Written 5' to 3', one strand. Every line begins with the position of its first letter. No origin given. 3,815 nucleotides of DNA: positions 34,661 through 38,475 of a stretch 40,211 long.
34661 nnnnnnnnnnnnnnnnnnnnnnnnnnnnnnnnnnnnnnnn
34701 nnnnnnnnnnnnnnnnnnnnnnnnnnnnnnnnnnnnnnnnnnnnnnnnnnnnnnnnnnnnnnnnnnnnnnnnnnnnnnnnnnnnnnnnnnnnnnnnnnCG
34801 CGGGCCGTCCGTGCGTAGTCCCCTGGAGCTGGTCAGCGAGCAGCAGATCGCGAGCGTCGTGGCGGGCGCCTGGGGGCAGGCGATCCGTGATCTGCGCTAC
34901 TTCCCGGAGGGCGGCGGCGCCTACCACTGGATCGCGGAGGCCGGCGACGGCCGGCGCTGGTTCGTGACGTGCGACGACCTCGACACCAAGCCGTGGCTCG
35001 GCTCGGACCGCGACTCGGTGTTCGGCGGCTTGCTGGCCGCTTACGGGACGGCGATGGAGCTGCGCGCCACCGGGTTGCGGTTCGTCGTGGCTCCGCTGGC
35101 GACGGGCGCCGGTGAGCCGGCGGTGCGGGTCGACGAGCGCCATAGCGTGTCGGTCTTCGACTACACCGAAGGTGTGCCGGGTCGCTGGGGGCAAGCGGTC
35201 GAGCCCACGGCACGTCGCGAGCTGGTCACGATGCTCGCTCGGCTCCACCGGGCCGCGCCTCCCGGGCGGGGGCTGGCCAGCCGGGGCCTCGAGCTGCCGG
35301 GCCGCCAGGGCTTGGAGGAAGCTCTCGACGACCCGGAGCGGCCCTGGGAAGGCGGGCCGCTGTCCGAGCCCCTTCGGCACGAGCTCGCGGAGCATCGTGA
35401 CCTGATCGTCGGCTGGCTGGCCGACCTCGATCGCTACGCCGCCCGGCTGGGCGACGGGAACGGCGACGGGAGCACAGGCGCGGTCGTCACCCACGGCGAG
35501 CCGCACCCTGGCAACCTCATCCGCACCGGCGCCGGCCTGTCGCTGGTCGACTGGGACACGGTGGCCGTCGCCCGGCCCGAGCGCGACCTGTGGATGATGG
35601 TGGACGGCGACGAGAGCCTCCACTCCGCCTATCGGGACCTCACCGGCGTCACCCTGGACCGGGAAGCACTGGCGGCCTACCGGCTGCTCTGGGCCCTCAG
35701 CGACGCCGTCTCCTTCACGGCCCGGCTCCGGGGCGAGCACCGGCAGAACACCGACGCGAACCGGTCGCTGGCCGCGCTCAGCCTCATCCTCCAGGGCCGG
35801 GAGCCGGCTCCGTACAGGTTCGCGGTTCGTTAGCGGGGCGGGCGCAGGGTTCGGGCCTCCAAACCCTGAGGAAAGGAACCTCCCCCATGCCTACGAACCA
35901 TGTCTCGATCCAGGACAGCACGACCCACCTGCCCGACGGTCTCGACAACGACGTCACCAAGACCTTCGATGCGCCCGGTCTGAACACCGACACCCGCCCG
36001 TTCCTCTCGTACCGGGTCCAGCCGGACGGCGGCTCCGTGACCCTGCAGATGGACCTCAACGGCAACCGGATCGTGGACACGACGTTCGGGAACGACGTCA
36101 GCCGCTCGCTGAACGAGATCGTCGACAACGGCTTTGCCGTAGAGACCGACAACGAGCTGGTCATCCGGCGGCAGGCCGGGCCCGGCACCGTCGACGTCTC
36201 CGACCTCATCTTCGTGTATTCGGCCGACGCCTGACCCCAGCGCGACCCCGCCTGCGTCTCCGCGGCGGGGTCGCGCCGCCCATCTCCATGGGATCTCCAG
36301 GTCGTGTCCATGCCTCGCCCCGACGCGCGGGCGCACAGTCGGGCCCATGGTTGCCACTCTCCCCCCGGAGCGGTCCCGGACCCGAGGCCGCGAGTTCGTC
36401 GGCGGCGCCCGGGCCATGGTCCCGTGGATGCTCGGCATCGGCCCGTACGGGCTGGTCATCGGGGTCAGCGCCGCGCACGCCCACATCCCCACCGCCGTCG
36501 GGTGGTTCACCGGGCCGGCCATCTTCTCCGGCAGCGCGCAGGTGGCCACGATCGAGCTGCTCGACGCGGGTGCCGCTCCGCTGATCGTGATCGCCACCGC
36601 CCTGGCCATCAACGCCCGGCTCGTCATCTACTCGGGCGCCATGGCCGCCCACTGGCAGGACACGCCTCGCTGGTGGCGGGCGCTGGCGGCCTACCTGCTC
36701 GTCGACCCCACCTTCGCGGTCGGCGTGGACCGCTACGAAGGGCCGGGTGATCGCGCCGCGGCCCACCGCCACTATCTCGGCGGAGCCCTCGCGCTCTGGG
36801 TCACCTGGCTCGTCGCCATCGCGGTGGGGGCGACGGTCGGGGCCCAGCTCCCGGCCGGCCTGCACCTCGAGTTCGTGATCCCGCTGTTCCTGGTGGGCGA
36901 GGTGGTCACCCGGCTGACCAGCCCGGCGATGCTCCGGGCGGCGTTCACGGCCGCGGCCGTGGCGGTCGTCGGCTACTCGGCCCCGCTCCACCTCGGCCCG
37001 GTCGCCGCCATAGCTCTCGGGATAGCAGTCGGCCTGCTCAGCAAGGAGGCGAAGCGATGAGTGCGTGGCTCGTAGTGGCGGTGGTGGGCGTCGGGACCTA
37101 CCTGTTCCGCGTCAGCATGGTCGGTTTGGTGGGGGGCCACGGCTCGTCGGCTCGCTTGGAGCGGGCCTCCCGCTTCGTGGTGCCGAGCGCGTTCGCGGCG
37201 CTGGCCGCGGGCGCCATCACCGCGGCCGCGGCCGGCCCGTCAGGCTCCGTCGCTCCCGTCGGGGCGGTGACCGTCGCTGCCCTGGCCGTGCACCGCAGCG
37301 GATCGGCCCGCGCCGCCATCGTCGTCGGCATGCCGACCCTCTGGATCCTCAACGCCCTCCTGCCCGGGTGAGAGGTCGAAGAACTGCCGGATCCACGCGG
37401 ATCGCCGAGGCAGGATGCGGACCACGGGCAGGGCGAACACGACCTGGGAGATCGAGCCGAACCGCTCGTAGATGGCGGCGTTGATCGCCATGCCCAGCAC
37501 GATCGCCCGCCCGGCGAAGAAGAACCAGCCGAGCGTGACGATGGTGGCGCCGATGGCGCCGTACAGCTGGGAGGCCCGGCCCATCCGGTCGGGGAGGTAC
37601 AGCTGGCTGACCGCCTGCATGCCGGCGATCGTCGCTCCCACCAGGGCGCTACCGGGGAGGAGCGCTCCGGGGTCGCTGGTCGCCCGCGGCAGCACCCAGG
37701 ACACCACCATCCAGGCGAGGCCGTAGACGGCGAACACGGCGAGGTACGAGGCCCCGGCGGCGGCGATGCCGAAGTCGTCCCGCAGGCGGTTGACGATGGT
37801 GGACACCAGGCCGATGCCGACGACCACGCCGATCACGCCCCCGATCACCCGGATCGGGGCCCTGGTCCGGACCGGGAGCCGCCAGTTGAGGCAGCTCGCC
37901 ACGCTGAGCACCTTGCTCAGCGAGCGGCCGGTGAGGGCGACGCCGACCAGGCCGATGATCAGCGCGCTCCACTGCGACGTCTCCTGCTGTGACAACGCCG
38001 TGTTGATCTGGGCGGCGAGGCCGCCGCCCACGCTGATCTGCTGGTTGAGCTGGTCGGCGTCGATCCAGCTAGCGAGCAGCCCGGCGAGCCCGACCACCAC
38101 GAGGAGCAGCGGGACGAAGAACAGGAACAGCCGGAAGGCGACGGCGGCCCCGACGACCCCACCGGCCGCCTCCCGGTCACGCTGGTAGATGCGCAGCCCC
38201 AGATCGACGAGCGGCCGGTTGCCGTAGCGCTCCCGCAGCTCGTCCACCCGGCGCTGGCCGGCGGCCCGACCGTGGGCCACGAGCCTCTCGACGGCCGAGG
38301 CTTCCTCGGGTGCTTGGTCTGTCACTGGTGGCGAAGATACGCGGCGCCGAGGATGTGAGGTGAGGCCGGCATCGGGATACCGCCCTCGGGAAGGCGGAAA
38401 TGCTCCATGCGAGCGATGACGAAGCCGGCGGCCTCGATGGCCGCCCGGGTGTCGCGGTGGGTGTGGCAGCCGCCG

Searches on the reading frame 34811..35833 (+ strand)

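Call 61: search_protein_families(library=pfam, proteins=[window:34811-35833:+], max_evalue=0.0001)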
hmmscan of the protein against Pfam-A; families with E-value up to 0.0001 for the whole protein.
window:34811-35833:+ (340 aa): 1 family
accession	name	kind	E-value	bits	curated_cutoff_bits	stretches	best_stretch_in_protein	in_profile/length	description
PF01636.29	APH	-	3.2e-13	50.5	23.2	1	105-279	61-230/239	Phosphotransferase enzyme family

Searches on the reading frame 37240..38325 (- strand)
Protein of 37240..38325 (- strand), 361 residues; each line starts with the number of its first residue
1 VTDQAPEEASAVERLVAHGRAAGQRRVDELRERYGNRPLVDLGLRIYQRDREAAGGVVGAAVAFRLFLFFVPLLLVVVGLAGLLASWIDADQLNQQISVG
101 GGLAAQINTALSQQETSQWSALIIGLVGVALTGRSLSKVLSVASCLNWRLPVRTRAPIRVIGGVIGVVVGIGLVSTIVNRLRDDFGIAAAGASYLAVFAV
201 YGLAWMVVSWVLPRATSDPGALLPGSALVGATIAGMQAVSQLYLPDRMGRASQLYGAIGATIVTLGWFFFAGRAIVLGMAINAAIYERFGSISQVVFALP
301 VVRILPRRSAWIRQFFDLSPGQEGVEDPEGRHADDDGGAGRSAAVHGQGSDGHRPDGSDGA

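Call 61: search_protein_families(library=pfam, proteins=[window:37240-38325:-], max_evalue=0.0001)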
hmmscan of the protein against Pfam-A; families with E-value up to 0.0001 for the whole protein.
window:37240-38325:- (361 aa): 1 family
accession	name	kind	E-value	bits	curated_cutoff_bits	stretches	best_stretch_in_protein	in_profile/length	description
PF03631.20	Virul_fac_BrkB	-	2.2e-16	60.7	33.7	1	56-288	6-258/259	Virulence factor BrkB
